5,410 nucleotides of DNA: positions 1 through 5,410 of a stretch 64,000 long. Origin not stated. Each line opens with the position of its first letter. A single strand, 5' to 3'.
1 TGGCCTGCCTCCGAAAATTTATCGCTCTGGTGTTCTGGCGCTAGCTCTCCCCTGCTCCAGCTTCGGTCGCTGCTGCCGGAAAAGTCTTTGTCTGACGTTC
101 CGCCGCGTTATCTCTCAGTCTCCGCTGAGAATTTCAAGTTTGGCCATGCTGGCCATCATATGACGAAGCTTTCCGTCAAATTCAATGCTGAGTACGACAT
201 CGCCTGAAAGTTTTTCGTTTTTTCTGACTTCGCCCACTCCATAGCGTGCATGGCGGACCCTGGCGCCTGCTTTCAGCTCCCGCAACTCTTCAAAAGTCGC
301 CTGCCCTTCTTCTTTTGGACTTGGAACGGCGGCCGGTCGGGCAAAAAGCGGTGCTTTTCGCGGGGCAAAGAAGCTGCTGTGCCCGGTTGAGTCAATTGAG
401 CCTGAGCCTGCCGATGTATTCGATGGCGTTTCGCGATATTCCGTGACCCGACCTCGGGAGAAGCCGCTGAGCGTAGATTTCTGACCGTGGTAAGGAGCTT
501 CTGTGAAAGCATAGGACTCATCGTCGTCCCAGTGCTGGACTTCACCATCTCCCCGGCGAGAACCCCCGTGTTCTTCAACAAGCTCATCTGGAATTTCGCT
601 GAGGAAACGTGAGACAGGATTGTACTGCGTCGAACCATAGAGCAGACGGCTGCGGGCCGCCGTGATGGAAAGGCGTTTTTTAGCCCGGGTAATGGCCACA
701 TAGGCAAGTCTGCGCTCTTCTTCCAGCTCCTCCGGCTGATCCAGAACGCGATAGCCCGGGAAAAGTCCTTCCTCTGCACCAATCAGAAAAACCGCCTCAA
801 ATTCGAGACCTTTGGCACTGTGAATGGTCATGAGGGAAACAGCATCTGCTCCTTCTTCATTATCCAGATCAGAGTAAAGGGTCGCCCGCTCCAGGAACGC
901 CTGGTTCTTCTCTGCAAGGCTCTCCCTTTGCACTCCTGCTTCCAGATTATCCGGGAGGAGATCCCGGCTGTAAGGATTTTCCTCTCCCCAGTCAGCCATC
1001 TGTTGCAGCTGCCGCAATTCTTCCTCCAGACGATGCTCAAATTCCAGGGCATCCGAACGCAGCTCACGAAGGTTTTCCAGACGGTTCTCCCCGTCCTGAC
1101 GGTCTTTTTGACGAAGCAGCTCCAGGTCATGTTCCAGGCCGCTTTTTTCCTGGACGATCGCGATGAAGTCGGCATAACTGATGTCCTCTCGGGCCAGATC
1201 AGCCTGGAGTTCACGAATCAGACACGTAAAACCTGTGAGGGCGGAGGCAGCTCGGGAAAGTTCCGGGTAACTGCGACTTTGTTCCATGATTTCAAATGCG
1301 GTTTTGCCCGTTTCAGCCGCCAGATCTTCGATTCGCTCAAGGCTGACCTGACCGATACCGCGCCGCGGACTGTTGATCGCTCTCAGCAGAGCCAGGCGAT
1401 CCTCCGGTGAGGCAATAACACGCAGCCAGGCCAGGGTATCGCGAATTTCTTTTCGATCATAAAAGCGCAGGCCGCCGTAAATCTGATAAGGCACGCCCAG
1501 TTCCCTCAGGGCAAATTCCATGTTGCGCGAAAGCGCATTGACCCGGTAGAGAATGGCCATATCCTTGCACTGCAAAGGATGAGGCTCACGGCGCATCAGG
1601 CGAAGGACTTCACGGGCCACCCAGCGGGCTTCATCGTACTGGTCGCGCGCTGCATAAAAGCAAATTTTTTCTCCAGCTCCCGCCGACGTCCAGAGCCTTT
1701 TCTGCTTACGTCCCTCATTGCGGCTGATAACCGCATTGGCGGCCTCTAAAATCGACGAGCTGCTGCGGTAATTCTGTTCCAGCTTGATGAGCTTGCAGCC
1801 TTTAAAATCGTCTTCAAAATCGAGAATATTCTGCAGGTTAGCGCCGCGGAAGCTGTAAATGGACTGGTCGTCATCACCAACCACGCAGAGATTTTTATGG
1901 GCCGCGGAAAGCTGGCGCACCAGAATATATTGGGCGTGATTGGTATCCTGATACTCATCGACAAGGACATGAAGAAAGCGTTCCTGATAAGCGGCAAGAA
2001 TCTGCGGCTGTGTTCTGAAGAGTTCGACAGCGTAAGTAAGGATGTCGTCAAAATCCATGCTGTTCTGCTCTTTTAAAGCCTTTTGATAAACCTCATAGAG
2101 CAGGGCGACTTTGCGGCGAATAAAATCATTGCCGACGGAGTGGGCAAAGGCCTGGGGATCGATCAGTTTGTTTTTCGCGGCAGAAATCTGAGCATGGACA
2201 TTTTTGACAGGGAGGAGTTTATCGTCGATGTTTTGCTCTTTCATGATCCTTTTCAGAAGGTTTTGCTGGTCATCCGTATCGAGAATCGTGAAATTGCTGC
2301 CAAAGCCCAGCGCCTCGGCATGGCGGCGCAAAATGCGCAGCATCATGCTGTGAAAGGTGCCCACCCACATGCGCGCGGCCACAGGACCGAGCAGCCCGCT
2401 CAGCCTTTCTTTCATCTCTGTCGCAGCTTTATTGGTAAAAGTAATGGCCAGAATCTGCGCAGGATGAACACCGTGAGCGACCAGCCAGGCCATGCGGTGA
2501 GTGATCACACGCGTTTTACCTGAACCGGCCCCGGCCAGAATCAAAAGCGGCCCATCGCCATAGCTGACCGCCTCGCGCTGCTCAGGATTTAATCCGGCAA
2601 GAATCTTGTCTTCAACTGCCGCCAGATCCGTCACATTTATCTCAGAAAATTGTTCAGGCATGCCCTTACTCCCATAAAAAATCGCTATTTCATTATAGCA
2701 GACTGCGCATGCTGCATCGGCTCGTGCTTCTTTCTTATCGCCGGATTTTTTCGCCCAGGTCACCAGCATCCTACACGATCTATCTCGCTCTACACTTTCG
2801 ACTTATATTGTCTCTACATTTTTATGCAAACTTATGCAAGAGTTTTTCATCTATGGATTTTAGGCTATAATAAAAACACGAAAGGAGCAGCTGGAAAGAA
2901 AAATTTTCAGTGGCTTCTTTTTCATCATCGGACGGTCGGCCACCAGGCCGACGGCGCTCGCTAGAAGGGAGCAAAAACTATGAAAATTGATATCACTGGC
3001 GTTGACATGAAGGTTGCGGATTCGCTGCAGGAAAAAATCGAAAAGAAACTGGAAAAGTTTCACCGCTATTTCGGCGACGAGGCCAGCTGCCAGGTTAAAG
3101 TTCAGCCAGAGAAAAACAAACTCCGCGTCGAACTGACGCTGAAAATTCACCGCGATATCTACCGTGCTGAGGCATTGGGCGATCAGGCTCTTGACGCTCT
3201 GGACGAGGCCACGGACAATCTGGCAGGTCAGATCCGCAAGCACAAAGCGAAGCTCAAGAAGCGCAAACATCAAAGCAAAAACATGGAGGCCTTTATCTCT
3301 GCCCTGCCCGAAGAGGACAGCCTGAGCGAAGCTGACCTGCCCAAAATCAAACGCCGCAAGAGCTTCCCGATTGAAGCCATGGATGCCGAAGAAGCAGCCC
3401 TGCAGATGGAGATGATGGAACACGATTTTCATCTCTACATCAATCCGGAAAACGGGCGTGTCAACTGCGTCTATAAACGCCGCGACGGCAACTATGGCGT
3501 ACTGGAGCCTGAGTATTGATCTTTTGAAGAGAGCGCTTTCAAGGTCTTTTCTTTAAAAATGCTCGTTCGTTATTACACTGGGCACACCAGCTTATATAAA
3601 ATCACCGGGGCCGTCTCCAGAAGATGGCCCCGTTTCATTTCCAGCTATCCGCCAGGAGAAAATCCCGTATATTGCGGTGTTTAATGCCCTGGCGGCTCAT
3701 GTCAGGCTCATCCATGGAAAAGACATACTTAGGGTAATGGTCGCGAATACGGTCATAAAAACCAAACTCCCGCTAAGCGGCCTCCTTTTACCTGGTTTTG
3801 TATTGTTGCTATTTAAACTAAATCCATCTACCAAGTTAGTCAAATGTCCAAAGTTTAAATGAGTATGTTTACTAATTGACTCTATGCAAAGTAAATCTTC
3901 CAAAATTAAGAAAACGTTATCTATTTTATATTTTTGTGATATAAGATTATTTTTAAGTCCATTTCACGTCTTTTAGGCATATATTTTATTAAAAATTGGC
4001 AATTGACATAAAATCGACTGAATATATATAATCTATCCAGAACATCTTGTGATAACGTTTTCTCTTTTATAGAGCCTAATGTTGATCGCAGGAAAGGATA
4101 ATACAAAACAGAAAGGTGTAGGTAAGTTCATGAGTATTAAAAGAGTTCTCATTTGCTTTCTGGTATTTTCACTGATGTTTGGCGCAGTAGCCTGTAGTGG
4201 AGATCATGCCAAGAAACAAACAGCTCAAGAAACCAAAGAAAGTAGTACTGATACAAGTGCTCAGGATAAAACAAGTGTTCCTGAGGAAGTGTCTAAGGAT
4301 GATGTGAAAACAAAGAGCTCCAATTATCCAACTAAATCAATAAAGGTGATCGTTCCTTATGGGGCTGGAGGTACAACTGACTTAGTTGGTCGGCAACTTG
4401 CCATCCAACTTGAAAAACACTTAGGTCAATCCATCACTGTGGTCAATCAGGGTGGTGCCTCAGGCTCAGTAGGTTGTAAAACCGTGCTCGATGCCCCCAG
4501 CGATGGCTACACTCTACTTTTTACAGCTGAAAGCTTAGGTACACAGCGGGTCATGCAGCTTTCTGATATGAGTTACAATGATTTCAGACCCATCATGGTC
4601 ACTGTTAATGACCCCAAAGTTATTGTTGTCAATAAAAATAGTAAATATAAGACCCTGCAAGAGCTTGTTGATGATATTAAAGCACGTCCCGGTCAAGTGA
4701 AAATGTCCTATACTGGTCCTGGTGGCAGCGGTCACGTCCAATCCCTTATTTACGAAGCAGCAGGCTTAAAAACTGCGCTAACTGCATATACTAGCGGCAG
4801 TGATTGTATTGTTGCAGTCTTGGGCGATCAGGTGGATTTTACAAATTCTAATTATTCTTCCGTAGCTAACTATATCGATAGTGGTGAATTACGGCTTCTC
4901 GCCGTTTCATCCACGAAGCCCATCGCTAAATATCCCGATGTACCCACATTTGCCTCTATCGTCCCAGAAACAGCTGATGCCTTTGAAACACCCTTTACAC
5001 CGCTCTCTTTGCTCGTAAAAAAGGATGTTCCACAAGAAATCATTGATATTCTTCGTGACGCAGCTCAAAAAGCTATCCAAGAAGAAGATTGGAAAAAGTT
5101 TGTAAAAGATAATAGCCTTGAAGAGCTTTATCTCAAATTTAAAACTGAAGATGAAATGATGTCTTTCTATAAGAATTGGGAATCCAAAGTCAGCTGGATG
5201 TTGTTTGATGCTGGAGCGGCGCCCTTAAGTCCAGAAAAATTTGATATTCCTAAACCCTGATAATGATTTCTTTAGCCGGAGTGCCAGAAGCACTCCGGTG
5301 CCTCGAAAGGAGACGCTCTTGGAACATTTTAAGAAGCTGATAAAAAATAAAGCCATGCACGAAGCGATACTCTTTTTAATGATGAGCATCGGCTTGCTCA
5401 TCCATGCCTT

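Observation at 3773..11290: AT-richer island: TctCBA transporter, EPSP-synthase-like enzyme, LacI regulator and anion permease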

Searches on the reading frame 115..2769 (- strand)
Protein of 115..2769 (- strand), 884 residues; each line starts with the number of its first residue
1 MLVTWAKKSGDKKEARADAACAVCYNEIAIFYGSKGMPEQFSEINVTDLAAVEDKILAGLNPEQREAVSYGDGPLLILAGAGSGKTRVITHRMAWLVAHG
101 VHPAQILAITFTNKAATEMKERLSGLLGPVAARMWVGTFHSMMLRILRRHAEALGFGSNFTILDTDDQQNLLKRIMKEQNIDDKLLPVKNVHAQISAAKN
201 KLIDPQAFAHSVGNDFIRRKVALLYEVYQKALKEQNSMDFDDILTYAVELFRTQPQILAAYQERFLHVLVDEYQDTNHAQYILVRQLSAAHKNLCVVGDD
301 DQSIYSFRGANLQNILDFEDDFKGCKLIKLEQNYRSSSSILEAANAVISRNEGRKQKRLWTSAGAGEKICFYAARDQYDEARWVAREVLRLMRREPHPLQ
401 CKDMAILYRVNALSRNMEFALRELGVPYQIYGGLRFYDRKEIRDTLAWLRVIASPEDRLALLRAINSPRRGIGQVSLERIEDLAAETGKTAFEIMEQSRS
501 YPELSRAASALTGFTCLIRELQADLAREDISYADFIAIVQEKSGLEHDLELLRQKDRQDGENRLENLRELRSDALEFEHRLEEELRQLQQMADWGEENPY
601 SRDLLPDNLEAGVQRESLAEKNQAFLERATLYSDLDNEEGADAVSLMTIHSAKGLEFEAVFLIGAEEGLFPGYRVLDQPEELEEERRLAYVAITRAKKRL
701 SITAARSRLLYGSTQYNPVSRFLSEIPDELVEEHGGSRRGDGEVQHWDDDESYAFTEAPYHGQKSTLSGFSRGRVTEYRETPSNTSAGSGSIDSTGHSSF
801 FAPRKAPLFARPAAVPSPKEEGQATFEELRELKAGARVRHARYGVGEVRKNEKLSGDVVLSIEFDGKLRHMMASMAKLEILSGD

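Call 6: search_protein_families(library=pfam, proteins=[window:115-2769:-])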
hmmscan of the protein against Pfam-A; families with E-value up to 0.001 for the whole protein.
window:115-2769:- (884 aa): 6 families
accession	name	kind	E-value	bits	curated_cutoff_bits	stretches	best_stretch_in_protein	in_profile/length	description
PF00580.27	UvrD-helicase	-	4.2e-92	309.1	23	1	60-323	1-271/271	UvrD/REP helicase N-terminal domain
PF13361.12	UvrD_C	-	2.4e-73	248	25.6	1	328-706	1-349/350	UvrD-like helicase C-terminal domain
PF13245.12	AAA_19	-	3.5e-25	89.2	25.1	1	64-308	1-134/134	AAA domain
PF13538.12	UvrD_C_2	-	5.6e-10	39.4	27.4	1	646-702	4-51/52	UvrD-like helicase C-terminal domain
PF01443.25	Viral_helicase1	-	3.5e-07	30.7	21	0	642-702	178-226/228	Viral superfamily 1 RNA helicase core domain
PF13604.12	AAA_30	-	3.2e-06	27.4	27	0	60-123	2-66/191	AAA domain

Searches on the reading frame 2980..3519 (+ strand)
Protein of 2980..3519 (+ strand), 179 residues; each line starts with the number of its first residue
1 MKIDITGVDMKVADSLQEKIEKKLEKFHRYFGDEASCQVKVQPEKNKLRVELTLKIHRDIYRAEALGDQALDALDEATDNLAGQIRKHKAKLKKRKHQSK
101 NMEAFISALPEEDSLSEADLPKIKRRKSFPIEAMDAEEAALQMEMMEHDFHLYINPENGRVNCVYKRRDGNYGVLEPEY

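Call 6: search_protein_families(library=pfam, proteins=[window:2980-3519:+])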
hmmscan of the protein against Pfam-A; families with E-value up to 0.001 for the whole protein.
window:2980-3519:+ (179 aa): 2 families
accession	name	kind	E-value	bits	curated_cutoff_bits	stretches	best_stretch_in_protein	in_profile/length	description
PF16321.10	Ribosom_S30AE_C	-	4.6e-23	81.1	25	1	121-174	4-57/57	Sigma 54 modulation/S30EA ribosomal protein C terminus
PF02482.25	Ribosomal_S30AE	-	4e-18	66.4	23.7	1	3-93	1-88/88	Sigma 54 modulation protein / S30EA ribosomal protein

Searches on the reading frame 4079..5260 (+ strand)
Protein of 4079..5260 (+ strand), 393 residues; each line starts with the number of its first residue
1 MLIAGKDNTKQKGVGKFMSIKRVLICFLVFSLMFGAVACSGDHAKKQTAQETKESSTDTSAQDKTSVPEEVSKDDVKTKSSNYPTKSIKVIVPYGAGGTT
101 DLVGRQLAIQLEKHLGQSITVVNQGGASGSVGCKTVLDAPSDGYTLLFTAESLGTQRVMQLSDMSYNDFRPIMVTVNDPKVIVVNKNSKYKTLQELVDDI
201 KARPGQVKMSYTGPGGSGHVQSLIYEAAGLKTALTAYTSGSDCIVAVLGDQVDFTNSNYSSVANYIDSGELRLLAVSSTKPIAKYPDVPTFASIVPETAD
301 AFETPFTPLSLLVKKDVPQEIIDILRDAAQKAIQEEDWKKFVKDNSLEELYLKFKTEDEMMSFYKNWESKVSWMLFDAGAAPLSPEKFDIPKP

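Call 6: search_protein_families(library=pfam, proteins=[window:4079-5260:+])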
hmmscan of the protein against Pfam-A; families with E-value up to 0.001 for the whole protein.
window:4079-5260:+ (393 aa): 1 family
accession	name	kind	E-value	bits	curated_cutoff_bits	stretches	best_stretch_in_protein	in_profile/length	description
PF03401.19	TctC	-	1.9e-38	133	27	1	104-352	2-249/274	Tripartite tricarboxylate transporter family receptor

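Call 7: search_protein_families(library=ncbifam, proteins=[window:4079-5260:+])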
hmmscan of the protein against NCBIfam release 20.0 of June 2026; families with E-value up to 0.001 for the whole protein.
window:4079-5260:+ (393 aa): 0 families

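Call 43: search_solved_structures(query=window:4130-5260:+, max_evalue=0.00001)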
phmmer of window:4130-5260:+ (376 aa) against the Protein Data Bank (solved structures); distinct sequences matched with E-value up to 0.00001: 11.
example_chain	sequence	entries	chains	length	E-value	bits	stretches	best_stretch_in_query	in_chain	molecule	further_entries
25hk_A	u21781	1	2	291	2.6e-37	131.9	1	63-330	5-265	Tripartite tricarboxylate transporter substrate binding protein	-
4x9t_A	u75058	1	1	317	7.9e-34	120.4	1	62-325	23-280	Uncharacterized protein UPF0065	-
2dvz_A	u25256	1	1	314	8.2e-32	113.8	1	64-323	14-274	Putative exported protein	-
5oei_A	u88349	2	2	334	2.6e-29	105.6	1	53-286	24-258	Uncharacterized protein family UPF0065:Tat pathway signal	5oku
2f5x_A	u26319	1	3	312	7.7e-29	104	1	63-327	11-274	BugD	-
8hka_A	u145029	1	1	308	1.3e-27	100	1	69-276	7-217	Periplasmic terephthalate binding protein (TBP)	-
8hkb_A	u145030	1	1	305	1.7e-27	99.6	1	69-276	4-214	Periplasmic terephthalate binding protein (TBP)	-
8hk9_D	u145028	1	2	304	1.9e-27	99.4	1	69-276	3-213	Periplasmic terephthalate binding protein (TBP)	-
2qpq_A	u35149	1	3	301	1.5e-26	96.5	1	64-327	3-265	protein Bug27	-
7ndr_A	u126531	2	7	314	2.5e-26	95.8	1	69-277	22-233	Tripartite tricarboxylate transporter substrate binding protein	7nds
6hke_A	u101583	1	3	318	2.9e-18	69.3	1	64-323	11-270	Possible TctC subunit of the Tripartite Tricarboxylate Transport(TTT) Family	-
